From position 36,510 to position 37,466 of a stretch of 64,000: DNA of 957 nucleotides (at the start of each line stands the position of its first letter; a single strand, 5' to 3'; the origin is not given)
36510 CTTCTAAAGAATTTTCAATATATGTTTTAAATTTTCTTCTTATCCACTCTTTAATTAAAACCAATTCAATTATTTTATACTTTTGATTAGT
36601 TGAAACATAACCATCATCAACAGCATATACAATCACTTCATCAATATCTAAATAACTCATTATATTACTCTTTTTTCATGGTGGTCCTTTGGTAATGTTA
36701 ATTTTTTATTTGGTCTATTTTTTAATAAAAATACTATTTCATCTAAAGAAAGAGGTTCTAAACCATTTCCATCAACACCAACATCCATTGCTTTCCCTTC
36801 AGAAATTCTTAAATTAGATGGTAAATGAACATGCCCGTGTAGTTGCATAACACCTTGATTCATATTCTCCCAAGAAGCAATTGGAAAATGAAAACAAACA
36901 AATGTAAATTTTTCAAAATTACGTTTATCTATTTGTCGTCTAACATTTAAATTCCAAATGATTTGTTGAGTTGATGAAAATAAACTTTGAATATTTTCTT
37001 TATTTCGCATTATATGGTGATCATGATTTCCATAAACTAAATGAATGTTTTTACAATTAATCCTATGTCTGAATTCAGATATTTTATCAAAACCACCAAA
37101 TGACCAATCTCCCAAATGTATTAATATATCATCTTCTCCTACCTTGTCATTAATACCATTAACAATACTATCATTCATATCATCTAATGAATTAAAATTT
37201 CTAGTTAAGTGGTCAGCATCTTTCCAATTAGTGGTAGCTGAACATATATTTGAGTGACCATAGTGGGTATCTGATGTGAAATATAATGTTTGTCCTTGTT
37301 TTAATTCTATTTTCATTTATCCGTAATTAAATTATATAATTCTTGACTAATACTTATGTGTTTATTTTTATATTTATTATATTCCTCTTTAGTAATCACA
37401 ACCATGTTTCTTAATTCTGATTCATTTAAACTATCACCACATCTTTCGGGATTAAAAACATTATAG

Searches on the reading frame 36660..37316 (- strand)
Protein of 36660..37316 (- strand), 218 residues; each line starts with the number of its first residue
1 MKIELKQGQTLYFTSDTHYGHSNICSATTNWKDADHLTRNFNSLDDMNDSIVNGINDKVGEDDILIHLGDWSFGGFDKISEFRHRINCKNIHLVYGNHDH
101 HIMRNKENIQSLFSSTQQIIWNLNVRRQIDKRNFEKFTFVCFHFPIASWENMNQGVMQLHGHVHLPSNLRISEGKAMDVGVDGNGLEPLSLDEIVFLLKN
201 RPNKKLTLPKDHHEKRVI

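Call 41: search_protein_families(library=pfam, proteins=[window:36660-37316:-], max_evalue=0.01)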
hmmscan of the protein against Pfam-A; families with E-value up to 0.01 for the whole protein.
window:36660-37316:- (218 aa): 2 families
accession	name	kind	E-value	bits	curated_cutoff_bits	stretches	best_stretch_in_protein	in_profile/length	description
PF00149.33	Metallophos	-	0.00045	21.1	21.5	1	11-162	3-116/191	Calcineurin-like phosphoesterase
PF12850.12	Metallophos_2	-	0.0052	17.2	27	0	56-167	20-120/154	Calcineurin-like phosphoesterase superfamily domain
